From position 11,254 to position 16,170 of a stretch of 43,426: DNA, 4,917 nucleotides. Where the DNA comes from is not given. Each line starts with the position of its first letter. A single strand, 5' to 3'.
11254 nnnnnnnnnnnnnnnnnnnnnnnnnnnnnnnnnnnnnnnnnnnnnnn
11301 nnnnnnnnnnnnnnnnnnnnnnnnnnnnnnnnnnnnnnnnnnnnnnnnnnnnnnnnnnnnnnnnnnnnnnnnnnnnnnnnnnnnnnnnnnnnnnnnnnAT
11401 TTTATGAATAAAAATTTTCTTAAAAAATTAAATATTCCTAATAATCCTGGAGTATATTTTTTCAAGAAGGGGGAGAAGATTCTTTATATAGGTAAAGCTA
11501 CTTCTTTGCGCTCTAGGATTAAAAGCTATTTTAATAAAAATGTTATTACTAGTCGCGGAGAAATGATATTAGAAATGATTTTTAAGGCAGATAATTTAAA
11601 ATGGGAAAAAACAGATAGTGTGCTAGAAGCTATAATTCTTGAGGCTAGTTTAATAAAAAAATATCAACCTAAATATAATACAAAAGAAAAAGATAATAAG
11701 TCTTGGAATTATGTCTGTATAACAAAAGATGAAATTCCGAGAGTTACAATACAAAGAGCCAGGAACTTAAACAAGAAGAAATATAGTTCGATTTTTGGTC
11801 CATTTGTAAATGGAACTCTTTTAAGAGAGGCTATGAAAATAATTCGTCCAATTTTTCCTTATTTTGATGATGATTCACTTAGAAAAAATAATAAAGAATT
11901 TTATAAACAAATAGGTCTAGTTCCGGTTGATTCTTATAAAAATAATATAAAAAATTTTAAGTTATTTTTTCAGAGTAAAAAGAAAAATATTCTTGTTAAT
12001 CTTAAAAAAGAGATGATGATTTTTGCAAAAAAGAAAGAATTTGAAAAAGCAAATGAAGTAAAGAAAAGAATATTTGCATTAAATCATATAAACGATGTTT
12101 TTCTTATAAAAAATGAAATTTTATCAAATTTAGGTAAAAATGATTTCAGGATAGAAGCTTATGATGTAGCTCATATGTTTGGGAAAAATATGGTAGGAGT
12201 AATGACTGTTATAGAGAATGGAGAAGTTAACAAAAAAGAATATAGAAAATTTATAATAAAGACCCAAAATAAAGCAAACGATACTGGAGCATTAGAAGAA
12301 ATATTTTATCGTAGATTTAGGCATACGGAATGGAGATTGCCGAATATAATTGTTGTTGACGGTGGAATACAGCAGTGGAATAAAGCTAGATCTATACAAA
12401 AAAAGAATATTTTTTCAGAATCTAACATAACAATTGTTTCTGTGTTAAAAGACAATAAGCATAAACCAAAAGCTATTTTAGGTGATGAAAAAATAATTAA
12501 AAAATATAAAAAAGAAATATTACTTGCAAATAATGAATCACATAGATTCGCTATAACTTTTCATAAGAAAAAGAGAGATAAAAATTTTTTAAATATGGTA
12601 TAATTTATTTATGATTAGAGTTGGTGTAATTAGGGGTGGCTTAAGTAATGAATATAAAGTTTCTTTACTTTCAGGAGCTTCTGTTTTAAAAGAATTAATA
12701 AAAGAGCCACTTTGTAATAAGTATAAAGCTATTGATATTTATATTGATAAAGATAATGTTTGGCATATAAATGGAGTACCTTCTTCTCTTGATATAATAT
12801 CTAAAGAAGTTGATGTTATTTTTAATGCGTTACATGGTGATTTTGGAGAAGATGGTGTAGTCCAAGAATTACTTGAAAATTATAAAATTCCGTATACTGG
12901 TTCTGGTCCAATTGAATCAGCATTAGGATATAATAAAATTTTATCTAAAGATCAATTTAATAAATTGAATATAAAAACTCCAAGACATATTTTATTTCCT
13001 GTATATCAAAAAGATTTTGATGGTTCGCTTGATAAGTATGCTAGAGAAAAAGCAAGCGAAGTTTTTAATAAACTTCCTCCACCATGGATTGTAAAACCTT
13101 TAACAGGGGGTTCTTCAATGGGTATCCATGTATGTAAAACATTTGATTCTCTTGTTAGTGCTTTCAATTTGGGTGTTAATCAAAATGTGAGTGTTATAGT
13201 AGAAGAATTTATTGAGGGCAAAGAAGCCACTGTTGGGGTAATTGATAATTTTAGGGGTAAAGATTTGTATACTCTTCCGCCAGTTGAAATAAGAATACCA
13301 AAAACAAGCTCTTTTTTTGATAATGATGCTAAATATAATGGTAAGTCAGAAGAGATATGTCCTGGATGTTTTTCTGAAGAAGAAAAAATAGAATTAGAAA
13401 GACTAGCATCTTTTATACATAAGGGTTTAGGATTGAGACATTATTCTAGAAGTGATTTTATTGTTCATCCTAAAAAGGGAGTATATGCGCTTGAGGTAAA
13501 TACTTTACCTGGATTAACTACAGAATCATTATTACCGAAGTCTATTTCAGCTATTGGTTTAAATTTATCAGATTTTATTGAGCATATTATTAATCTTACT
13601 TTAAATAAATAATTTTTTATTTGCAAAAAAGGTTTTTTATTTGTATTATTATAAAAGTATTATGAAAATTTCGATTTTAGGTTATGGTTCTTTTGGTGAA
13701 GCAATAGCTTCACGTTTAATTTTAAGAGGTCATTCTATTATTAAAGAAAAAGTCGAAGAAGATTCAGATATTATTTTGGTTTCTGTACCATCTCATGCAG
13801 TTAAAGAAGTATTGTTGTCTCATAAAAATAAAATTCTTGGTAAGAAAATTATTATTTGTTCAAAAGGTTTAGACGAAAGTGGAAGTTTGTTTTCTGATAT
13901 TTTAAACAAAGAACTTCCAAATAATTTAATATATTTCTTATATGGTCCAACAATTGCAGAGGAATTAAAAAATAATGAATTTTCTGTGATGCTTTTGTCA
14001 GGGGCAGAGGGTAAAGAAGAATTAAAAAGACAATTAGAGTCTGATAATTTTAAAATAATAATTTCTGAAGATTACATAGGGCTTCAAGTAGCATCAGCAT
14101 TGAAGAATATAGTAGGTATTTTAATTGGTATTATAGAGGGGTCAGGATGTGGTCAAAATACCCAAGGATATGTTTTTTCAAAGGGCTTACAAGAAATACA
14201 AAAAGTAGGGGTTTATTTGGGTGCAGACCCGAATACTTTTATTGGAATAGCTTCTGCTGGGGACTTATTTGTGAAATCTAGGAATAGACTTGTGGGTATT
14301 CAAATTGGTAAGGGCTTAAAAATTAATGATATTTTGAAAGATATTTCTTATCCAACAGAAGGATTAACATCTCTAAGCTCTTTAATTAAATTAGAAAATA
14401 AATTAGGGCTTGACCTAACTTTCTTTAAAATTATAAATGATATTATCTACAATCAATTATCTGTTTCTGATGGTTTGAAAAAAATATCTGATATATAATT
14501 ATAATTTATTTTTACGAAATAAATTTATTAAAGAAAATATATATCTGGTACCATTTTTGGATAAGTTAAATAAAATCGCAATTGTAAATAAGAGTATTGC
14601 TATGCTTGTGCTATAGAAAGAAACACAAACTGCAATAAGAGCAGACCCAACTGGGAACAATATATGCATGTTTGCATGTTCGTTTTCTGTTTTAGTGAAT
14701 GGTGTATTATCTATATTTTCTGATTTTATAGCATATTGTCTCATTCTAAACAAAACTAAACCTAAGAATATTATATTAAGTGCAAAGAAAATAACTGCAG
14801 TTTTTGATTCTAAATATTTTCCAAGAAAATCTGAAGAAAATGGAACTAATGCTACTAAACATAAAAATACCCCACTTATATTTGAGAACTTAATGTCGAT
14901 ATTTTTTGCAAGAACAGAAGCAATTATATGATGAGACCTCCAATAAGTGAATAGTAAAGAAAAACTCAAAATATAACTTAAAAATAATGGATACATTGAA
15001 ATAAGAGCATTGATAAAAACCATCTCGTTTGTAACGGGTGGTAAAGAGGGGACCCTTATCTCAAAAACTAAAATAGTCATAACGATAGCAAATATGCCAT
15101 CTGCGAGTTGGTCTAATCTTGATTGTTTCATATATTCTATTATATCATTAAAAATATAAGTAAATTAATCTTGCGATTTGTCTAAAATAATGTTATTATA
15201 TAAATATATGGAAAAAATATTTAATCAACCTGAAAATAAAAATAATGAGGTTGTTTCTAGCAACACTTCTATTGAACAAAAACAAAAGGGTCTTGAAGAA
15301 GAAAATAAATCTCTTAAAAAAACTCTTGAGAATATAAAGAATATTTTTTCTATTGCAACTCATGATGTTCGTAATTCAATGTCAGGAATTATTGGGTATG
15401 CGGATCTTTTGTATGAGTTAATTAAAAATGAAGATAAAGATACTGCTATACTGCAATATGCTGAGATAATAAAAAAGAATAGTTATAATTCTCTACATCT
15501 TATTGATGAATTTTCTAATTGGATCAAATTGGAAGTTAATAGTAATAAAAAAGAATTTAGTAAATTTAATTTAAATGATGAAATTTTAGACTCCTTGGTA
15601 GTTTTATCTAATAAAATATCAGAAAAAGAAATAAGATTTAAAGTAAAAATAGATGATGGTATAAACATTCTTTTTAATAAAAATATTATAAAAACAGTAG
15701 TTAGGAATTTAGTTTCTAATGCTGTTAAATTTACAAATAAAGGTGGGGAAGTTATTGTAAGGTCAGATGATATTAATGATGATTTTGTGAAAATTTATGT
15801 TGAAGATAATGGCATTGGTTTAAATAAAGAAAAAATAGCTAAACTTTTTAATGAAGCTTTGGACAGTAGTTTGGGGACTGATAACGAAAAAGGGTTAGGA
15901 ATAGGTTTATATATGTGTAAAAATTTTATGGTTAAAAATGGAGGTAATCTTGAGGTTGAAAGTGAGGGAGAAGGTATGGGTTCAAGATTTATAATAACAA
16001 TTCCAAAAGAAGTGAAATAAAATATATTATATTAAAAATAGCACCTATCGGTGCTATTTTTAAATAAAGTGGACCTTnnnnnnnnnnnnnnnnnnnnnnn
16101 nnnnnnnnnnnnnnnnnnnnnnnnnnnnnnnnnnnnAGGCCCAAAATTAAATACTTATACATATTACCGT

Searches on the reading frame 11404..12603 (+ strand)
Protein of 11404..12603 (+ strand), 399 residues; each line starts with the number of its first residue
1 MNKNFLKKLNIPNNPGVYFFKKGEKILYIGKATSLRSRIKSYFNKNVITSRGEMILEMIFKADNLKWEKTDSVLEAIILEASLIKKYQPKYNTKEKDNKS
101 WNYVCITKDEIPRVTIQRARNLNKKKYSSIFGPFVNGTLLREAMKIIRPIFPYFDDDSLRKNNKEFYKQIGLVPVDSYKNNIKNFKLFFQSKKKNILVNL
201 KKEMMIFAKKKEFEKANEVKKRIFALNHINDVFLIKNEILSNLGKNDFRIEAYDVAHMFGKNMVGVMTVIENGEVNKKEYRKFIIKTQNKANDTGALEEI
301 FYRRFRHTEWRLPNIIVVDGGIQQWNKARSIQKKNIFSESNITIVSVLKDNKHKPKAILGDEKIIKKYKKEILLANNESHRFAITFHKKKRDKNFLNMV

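Call 5: search_protein_families(library=pfam, proteins=[window:11404-12603:+], max_evalue=0.001)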
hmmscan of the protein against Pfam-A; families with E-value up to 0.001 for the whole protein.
window:11404-12603:+ (399 aa): 2 families
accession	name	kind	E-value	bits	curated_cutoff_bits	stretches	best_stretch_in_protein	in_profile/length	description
PF08459.17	UvrC_RNaseH_dom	-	1.7e-30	106.4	22.3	1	243-379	6-142/159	UvrC RNAse H endonuclease domain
PF01541.30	GIY-YIG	-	8.3e-07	29.7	22.6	1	16-92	3-78/78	GIY-YIG catalytic domain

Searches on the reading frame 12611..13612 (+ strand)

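Call 6: search_protein_families(library=pfam, proteins=[window:12611-13612:+], max_evalue=0.001)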
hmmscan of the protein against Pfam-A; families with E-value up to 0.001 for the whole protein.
window:12611-13612:+ (333 aa): 6 families
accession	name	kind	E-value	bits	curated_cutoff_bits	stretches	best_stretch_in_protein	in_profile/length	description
PF07478.18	Dala_Dala_lig_C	-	1.6e-35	123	24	1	145-327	25-203/204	D-ala D-ala ligase C-terminus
PF01820.27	Dala_Dala_lig_N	-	3.3e-22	79.7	34.6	2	64-98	87-121/121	D-ala D-ala ligase N-terminus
PF02655.19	ATP-grasp_3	-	2e-09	38.2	23.2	1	108-298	3-155/160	ATP-grasp domain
PF02222.28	ATP-grasp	-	0.00027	21.1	27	1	145-226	19-101/179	ATP-grasp domain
PF13535.11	ATP-grasp_4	-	0.00044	20.3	27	0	157-211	3-71/160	ATP-grasp domain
PF08443.16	RimK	-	0.00045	20.3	21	0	146-206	28-87/188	RimK-like ATP-grasp domain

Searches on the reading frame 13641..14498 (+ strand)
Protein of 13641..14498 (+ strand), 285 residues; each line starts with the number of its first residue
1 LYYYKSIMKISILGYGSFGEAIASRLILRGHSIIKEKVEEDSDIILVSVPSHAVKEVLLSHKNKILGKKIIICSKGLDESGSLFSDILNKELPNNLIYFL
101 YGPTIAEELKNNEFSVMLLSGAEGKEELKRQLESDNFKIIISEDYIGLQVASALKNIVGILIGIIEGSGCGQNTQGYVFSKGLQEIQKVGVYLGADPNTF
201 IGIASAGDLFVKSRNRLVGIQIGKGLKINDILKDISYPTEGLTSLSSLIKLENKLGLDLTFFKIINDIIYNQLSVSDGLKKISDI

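Call 6: search_protein_families(library=pfam, proteins=[window:13641-14498:+], max_evalue=0.001)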
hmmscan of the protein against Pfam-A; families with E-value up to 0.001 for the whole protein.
window:13641-14498:+ (285 aa): 4 families
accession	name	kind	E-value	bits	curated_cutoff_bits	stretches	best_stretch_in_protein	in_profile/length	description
PF07479.19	NAD_Gly3P_dh_C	-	7.1e-31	107.8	25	1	144-277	1-139/142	NAD-dependent glycerol-3-phosphate dehydrogenase C-terminus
PF01210.29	NAD_Gly3P_dh_N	-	3.2e-18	66.6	23.1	1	38-119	66-150/158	NAD-dependent glycerol-3-phosphate dehydrogenase N-terminus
PF03807.23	F420_oxidored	-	3.7e-06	27.9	21.6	0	9-34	1-27/94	NADP oxidoreductase coenzyme F420-dependent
PF20618.3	GPD_NAD_C_bact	-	5.9e-05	24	27.6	1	212-259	14-60/66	Bacterial GPD, NAD-dependent C-terminal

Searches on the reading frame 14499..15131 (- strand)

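Call 6: search_protein_families(library=pfam, proteins=[window:14499-15131:-], max_evalue=0.001)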
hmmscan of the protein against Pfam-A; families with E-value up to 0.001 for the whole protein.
window:14499-15131:- (210 aa): 1 family
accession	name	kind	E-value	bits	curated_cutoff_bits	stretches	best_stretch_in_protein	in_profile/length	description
PF06736.16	TMEM175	-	6.4e-18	65.5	25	1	5-97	1-88/88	Endosomal/lysosomal potassium channel TMEM175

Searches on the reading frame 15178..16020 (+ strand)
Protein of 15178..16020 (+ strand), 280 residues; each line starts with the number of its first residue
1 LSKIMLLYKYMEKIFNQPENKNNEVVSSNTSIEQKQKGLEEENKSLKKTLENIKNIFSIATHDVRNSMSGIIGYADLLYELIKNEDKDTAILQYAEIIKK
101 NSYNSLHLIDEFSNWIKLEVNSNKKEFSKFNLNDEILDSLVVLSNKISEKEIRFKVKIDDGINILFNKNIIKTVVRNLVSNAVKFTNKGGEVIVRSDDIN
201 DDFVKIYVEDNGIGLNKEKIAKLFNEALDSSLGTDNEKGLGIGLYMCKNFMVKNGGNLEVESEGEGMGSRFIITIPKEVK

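Call 6: search_protein_families(library=pfam, proteins=[window:15178-16020:+], max_evalue=0.001)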
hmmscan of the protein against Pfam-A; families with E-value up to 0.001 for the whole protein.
window:15178-16020:+ (280 aa): 2 families
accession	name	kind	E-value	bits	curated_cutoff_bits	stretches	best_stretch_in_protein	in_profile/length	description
PF02518.31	HATPase_c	-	1e-21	77.9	26.4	1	170-278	5-110/111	Histidine kinase-, DNA gyrase B-, and HSP90-like ATPase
PF00512.31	HisKA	-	3.1e-05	24.4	26.9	1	56-112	5-57/66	His Kinase A (phospho-acceptor) domain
